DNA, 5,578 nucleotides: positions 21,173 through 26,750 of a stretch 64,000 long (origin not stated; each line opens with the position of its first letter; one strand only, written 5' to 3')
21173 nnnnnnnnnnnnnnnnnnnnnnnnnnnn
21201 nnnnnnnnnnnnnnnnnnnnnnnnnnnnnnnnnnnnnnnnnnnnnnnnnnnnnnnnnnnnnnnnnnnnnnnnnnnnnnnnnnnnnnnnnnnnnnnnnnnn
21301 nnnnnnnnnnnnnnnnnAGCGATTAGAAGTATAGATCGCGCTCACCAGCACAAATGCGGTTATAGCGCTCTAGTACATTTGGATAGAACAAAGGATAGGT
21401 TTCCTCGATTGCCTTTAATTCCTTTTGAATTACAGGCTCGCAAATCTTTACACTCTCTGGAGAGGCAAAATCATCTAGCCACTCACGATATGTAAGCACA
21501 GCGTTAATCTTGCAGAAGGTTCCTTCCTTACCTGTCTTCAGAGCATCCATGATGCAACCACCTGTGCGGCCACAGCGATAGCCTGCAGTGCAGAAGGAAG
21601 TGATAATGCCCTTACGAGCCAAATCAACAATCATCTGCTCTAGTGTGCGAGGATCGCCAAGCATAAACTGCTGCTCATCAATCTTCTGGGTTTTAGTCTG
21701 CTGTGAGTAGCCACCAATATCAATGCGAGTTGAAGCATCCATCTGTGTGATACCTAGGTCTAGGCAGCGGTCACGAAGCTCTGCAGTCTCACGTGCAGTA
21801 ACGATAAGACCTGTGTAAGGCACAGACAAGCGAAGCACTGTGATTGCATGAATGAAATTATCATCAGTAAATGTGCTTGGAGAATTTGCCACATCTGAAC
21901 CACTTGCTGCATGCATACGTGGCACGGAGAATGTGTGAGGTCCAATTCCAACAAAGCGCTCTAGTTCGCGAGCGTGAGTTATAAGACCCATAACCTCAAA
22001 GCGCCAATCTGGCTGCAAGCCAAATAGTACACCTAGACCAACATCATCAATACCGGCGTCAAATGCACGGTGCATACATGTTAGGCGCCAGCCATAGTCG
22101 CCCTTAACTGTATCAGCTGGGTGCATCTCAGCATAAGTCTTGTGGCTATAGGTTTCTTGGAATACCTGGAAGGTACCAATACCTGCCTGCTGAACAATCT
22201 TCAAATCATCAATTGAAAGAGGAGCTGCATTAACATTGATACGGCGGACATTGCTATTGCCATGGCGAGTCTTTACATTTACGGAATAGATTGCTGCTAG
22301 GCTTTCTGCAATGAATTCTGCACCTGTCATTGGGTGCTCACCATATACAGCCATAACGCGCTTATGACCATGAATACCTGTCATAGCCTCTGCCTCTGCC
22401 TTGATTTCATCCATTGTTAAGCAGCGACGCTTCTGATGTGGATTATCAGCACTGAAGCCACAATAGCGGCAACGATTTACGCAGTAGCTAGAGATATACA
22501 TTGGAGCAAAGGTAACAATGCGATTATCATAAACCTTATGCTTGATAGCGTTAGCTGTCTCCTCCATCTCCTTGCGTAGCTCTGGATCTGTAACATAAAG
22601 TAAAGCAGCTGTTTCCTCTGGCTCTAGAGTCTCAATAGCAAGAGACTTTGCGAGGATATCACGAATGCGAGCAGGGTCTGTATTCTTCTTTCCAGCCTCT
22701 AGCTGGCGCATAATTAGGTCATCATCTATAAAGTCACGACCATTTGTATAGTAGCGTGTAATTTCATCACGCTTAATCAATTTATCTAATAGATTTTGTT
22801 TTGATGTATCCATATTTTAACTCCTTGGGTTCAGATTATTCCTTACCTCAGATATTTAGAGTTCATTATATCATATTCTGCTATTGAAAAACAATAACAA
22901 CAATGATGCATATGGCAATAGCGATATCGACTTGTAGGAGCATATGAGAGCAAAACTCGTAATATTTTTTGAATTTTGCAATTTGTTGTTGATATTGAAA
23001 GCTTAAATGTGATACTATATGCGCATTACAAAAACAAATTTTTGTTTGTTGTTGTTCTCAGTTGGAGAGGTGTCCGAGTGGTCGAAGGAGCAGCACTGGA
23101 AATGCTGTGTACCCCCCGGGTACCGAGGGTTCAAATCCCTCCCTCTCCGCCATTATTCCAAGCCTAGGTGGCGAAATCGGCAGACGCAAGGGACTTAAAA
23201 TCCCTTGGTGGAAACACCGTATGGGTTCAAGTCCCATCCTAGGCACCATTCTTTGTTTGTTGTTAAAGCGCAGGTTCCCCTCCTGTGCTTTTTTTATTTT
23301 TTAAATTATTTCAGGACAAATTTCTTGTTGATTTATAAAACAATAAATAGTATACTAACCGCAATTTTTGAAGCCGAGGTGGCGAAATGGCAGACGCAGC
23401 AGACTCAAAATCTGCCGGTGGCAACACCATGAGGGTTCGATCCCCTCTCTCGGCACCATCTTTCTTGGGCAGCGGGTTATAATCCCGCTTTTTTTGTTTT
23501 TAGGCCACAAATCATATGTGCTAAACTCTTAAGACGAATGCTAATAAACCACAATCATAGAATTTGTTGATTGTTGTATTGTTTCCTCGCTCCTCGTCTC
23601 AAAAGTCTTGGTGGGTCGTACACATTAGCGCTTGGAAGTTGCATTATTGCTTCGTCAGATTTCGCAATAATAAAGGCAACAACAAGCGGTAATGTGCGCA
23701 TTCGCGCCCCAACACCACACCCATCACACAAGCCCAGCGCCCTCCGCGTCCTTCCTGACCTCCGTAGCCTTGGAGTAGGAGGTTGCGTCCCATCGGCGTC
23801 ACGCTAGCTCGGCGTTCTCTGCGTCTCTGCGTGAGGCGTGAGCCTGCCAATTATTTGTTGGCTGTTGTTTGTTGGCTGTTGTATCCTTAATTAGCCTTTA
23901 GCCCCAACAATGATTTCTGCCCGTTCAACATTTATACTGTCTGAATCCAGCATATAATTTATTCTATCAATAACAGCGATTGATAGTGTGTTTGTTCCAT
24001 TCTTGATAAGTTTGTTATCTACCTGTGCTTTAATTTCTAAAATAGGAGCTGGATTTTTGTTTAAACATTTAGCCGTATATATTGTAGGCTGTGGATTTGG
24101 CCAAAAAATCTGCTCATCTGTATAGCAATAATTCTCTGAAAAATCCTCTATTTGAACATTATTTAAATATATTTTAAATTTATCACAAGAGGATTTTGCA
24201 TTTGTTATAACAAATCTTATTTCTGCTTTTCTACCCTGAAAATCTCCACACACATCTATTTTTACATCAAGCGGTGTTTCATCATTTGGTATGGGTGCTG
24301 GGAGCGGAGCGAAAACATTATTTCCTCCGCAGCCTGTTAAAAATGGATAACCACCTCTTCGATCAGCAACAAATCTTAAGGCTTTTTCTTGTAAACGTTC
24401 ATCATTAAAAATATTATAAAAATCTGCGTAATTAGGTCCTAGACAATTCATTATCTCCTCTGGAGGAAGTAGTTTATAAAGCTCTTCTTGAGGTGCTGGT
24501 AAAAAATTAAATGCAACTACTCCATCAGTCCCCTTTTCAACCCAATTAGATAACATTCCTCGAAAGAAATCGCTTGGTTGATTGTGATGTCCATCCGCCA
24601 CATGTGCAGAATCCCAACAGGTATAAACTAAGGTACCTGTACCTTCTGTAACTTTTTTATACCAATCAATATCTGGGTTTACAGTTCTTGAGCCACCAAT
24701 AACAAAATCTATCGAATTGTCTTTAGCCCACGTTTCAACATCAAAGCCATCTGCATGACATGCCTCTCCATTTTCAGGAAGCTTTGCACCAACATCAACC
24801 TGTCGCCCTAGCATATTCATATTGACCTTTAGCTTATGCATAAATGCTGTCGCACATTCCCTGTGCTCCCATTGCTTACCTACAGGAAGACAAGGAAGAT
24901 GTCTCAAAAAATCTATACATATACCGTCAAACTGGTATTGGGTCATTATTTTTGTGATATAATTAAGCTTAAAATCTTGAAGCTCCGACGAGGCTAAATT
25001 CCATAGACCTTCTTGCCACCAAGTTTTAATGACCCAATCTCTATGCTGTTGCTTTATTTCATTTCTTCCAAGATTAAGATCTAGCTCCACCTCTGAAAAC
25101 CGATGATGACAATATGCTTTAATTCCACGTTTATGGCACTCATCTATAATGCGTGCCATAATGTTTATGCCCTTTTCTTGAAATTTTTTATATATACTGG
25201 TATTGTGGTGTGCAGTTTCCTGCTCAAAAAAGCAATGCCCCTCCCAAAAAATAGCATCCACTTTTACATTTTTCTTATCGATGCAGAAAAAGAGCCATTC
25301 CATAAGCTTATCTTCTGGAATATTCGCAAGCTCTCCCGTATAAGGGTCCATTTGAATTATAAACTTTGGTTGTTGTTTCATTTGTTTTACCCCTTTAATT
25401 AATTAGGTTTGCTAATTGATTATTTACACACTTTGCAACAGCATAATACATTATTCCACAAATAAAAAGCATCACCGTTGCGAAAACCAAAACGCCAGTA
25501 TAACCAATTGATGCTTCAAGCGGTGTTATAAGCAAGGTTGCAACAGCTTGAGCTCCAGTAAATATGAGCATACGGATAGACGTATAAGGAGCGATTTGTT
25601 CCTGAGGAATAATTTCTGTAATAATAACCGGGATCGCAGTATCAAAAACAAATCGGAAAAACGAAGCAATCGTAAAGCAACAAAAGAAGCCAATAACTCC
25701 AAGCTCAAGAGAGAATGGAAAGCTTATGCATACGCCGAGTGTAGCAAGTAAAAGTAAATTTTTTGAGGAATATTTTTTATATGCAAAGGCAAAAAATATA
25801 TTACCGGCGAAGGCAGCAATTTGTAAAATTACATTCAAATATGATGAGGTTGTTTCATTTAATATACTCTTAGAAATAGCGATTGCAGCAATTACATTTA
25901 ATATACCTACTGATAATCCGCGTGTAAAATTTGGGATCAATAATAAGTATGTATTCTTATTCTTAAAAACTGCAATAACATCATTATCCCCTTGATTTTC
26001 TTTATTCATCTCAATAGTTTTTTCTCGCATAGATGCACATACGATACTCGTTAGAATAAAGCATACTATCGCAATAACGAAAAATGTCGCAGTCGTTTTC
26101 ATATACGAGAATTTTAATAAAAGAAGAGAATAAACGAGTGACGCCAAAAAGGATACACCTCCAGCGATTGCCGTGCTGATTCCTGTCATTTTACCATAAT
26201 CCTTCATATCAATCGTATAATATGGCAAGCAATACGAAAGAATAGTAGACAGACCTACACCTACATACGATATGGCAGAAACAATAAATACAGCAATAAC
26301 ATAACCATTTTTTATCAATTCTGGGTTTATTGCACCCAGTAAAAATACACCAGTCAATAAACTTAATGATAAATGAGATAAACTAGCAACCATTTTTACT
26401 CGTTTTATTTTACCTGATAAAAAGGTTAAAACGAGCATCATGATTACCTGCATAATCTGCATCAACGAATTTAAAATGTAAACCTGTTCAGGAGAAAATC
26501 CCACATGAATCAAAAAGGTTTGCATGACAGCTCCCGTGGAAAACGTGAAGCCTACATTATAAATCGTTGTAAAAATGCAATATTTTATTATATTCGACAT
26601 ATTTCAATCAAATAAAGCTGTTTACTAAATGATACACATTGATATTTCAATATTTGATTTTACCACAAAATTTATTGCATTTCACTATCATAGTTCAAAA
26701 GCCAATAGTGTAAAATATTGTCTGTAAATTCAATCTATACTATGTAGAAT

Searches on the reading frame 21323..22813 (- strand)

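Call 42: search_protein_families(library=pfam, proteins=[window:21323-22813:-], max_evalue=0.001)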
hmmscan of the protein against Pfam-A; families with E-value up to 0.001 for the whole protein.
window:21323-22813:- (496 aa): 2 families
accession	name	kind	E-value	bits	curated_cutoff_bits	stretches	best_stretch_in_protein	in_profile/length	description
PF04055.27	Radical_SAM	-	1.2e-13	52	29.5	1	106-264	2-150/166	Radical SAM superfamily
PF06968.18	BATS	-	2.9e-12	47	22.2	1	296-403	1-87/88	Biotin and Thiamin Synthesis associated domain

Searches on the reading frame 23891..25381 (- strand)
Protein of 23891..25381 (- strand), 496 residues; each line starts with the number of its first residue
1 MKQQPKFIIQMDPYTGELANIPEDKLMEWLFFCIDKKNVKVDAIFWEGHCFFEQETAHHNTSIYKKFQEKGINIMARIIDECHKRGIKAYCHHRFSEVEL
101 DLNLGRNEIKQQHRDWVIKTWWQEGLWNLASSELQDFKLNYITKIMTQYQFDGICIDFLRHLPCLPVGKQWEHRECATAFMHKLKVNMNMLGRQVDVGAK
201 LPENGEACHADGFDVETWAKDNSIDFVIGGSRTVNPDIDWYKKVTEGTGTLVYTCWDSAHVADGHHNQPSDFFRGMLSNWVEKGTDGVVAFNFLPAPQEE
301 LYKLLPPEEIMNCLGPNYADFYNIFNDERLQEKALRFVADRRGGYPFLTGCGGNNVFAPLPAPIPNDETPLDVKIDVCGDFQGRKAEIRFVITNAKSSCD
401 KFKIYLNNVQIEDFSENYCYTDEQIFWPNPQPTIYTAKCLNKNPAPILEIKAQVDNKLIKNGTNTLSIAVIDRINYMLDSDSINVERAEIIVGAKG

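Call 10: search_protein_families(library=pfam, proteins=[window:23891-25381:-], max_evalue=0.01)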
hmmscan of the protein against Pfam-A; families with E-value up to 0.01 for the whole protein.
window:23891-25381:- (496 aa): 2 families
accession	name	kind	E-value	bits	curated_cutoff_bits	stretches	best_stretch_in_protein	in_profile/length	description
PF02638.21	GHL10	-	2.5e-06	27.3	27.9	1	44-157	40-161/311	Glycosyl hydrolase-like 10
PF14871.12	GHL6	-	0.00018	22.2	35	1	57-121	28-84/132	Hypothetical glycosyl hydrolase 6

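Call 11: search_protein_families(library=ncbifam, proteins=[window:23891-25381:-], max_evalue=0.01)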
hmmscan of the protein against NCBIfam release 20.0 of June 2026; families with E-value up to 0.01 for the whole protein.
window:23891-25381:- (496 aa): 0 families

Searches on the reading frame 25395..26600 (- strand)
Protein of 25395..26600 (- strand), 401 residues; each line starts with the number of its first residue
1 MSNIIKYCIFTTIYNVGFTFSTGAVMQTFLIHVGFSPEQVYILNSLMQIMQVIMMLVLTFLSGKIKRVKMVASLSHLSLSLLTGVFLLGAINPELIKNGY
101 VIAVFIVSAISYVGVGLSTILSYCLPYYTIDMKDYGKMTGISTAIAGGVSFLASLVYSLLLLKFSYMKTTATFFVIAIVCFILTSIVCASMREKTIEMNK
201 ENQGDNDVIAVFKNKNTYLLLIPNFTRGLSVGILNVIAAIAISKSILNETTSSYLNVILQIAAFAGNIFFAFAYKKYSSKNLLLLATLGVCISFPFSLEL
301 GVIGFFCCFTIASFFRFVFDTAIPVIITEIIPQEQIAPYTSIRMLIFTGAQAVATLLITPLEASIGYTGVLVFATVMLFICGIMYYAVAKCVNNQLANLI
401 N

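Call 10: search_protein_families(library=pfam, proteins=[window:25395-26600:-], max_evalue=0.01)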
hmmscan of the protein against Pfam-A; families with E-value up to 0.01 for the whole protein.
window:25395-26600:- (401 aa): 3 families
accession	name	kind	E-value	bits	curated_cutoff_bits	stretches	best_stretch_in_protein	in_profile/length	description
PF07690.21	MFS_1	-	6e-14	52.1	33.4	2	11-192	4-173/347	Major Facilitator Superfamily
PF13347.12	MFS_2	-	1.1e-05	24.7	27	1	127-367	124-386/427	MFS/sugar transport protein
PF12832.13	MFS_1_like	-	0.00018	21.1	25.2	1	26-294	22-291/373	MFS_1 like family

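Call 11: search_protein_families(library=ncbifam, proteins=[window:25395-26600:-], max_evalue=0.01)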
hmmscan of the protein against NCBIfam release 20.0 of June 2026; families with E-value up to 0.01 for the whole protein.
window:25395-26600:- (401 aa): 0 families
